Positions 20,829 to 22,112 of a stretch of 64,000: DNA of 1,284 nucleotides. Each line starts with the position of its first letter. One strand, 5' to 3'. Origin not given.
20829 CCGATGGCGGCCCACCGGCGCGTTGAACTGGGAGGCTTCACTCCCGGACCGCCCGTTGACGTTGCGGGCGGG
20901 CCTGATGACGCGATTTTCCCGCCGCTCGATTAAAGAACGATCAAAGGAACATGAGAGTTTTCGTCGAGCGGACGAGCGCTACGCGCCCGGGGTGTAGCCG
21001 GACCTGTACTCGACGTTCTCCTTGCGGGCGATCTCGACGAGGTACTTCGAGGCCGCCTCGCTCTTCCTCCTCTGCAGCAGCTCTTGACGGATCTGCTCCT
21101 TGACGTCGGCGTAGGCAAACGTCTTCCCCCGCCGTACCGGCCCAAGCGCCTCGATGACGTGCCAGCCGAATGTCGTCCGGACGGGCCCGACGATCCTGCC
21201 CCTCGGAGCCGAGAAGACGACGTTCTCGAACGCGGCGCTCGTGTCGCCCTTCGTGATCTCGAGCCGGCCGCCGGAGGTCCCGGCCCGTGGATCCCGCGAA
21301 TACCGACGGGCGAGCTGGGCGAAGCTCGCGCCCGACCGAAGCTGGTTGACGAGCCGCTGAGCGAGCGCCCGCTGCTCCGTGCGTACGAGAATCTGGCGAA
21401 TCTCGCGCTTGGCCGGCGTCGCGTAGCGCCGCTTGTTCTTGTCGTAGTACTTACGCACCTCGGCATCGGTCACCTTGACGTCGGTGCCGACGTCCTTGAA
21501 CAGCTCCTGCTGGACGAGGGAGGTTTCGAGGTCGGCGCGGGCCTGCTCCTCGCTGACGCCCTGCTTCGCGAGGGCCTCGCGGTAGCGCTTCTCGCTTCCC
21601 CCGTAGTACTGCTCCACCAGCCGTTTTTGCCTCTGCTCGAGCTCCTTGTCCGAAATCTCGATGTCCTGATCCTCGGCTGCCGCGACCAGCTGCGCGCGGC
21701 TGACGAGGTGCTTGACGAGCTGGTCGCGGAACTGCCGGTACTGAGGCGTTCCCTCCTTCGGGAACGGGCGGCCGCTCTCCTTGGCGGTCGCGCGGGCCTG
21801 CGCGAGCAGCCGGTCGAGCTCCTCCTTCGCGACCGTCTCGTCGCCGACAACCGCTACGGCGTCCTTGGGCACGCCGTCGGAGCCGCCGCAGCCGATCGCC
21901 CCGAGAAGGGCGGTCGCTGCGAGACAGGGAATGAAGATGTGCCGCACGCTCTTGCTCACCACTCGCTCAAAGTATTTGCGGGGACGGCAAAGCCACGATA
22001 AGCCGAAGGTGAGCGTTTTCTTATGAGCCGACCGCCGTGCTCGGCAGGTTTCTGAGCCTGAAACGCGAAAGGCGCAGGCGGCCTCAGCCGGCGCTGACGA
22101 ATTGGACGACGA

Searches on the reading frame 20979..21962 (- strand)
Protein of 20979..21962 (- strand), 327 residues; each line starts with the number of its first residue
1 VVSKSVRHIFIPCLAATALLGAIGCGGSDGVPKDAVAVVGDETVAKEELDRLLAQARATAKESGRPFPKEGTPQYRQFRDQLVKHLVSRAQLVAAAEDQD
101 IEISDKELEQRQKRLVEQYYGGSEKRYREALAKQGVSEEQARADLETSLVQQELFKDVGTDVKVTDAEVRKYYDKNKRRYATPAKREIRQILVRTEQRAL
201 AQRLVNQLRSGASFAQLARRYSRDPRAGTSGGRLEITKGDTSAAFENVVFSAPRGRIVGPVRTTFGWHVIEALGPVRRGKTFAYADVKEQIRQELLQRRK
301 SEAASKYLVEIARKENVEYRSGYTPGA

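Call 28: search_protein_families(library=pfam, proteins=[window:20979-21962:-], max_evalue=0.001)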
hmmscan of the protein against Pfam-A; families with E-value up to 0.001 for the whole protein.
window:20979-21962:- (327 aa): 7 families
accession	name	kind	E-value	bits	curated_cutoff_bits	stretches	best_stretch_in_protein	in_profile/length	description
PF13616.12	Rotamase_3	-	2.3e-22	80.2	22.5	1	169-273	3-113/116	PPIC-type PPIASE domain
PF00639.27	Rotamase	-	3.9e-18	66.7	21.7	1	195-271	16-94/97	PPIC-type PPIASE domain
PF13145.12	Rotamase_2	-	4.6e-17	63.4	27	1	164-270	1-103/121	PPIC-type PPIASE domain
PF13624.11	SurA_N_3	-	3.2e-16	60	27.2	1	13-154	19-161/162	SurA-like N-terminal domain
PF09312.16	SurA_N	-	7.5e-10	39.5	30.8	1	36-153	5-116/118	SurA N-terminal domain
PF13623.11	SurA_N_2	-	3.8e-09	37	28.5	1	22-111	28-118/145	SurA-like N-terminal domain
PF05698.19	Trigger_C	-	0.00055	20.5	22.7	1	46-135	47-142/162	Bacterial trigger factor protein (TF) C-terminus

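Call 59: find_homologous_proteins(query=window:20979-21962:-, max_evalue=1e-40)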
Query window:20979-21962:- (327 aa): 294 proteins with E <= 1e-40 among 8000 candidates; the best 120 are listed.
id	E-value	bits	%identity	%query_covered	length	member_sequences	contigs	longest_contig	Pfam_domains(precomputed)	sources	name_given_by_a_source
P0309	1.6e-204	696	100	100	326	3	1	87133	PF13145.13,PF00639.28,PF13624.12,PF13616.13,PF13623.12,PF09312.17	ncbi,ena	-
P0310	7.5e-184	628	90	100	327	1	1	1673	PF13145.13,PF00639.28,PF13624.12,PF13616.13,PF13623.12,PF09312.17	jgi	jgi:parvulin-like peptidyl-prolyl isomerase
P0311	4.5e-176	603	85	100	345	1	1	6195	PF13145.13,PF00639.28,PF13624.12,PF05698.20,PF13616.13,PF13623.12,PF09312.17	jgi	jgi:foldase protein PrsA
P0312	8.9e-170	582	81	100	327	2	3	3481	PF13145.13,PF00639.28,PF13624.12,PF13616.13,PF13623.12,PF09312.17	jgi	jgi:parvulin-like peptidyl-prolyl isomerase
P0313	3.5e-169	580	82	100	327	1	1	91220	PF13145.13,PF00639.28,PF13624.12,PF13616.13,PF13623.12,PF09312.17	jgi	jgi:parvulin-like peptidyl-prolyl isomerase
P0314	6.3e-169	579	83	98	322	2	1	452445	PF13145.13,PF00639.28,PF13624.12,PF13616.13,PF13623.12,PF09312.17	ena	-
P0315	1.3e-167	575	83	98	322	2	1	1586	PF13145.13,PF00639.28,PF13624.12,PF13616.13,PF13623.12,PF09312.17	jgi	jgi:parvulin-like peptidyl-prolyl isomerase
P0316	1.9e-165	568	82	98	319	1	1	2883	PF13145.13,PF00639.28,PF13624.12,PF13616.13,PF13623.12,PF09312.17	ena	-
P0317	1.3e-164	565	80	98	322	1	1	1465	PF13145.13,PF00639.28,PF13624.12,PF13616.13,PF13623.12,PF09312.17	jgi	jgi:parvulin-like peptidyl-prolyl isomerase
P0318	1.7e-164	565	81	98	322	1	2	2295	PF13145.13,PF00639.28,PF13624.12,PF13616.13,PF13623.12,PF09312.17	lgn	-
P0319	5.5e-162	556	78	100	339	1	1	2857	PF13145.13,PF00639.28,PF13624.12,PF13616.13,PF13623.12,PF09312.17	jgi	jgi:parvulin-like peptidyl-prolyl isomerase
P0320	7.4e-162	556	78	100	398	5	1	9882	PF13145.13,PF00639.28,PF13624.12,PF13616.13,PF13623.12,PF09312.17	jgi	jgi:parvulin-like peptidyl-prolyl isomerase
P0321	7.2e-160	549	79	98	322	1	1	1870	PF13145.13,PF00639.28,PF13624.12,PF13616.13,PF13623.12,PF09312.17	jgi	jgi:parvulin-like peptidyl-prolyl isomerase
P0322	1.1e-159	549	78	99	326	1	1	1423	PF13145.13,PF00639.28,PF13624.12,PF13616.13,PF13623.12,PF09312.17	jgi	jgi:parvulin-like peptidyl-prolyl isomerase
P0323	1.8e-157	542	77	99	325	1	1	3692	PF13145.13,PF00639.28,PF13624.12,PF13616.13,PF13623.12,PF09312.17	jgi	jgi:parvulin-like peptidyl-prolyl isomerase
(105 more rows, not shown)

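Call 60: find_encoding_contigs(protein=P0313, flank=10000, max_places=2)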
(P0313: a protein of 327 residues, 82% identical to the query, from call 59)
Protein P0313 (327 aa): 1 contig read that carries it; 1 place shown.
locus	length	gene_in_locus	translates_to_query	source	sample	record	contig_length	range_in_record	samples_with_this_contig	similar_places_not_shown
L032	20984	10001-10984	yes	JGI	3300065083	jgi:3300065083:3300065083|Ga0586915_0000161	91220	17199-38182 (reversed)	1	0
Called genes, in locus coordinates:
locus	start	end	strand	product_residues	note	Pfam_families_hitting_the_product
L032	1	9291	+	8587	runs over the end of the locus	-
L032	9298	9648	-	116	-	-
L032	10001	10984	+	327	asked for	PF13623:SurA_N_2, PF13624:SurA_N_3, PF09312:SurA_N, PF13145:Rotamase_2, PF13616:Rotamase_3, PF00639:Rotamase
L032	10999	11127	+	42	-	-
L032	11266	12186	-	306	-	PF13176:TPR_7 (faint), PF00515:TPR_1 (faint), PF07719:TPR_2 (faint), PF13374:TPR_10 (faint), PF13424:TPR_12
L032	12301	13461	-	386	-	PF13398:Peptidase_M50B (weak), PF02163:Peptidase_M50, PF00571:CBS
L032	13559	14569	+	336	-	PF20030:bpMoxR, PF07726:AAA_3, PF07728:AAA_5, PF17863:AAA_lid_2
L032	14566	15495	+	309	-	PF01882:DUF58, PF13519:VWA_2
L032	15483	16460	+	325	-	PF07584:BatA, PF00092:VWA, PF13519:VWA_2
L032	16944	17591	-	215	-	-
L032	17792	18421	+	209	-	PF04337:DUF480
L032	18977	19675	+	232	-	PF00072:Response_reg, PF00196:GerE, PF08281:Sigma70_r4_2 (weak)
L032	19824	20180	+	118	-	-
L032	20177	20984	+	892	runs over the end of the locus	PF00535:Glycos_transf_2, PF13439:Glyco_transf_4 (faint), PF13692:Glyco_trans_1_4, PF00534:Glycos_transf_1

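Call 61: find_encoding_contigs(protein=P0314, flank=10000, max_places=2)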
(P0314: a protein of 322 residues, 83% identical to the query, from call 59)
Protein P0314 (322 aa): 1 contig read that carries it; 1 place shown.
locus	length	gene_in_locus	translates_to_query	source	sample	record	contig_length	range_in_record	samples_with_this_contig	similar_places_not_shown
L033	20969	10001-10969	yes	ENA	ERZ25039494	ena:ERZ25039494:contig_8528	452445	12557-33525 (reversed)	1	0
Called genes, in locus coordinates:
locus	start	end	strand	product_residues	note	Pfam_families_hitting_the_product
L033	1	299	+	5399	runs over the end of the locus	PF05048:NosD, PF13229:Beta_helix, PF08308:PEGA (faint), PF19077:Big_13 (faint), PF05048:NosD, PF13229:Beta_helix (weak), PF05048:NosD, PF13229:Beta_helix, +3 more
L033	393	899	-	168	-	-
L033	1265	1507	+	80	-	-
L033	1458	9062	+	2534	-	PF07495:Y_Y_Y (faint), PF12245:Big_3_2 (faint), PF19077:Big_13 (faint), PF24421:Ig_J (faint), PF06832:BiPBP_C (faint), PF24517:CBM96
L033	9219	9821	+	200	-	PF01872:RibD_C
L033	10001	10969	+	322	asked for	PF13623:SurA_N_2, PF13624:SurA_N_3, PF09312:SurA_N (weak), PF13145:Rotamase_2, PF00639:Rotamase, PF13616:Rotamase_3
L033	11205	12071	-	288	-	PF13374:TPR_10 (faint), PF07719:TPR_2 (faint), PF00515:TPR_1 (faint), PF13424:TPR_12, PF13176:TPR_7 (faint), PF13424:TPR_12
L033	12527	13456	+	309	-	PF00248:Aldo_ket_red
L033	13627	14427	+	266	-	PF00230:MIP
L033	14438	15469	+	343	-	PF02733:Dak1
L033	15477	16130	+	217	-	PF02734:Dak2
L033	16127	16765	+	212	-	PF05524:PEP-utilisers_N, PF00391:PEP-utilizers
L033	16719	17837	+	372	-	PF02896:PEP-utilizers_C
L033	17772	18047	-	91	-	PF00381:PTS-HPr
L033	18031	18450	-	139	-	PF03610:EIIA-man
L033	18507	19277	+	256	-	PF09339:HTH_IclR, PF12802:MarR_2, PF25213:HVO_A0261_N (faint), PF01614:IclR_C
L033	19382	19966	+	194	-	PF04337:DUF480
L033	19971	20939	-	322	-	PF07584:BatA, PF00092:VWA, PF13519:VWA_2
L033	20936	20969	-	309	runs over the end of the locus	PF01882:DUF58, PF13519:VWA_2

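Call 62: find_encoding_contigs(protein=P0309, flank=10000, max_places=3)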
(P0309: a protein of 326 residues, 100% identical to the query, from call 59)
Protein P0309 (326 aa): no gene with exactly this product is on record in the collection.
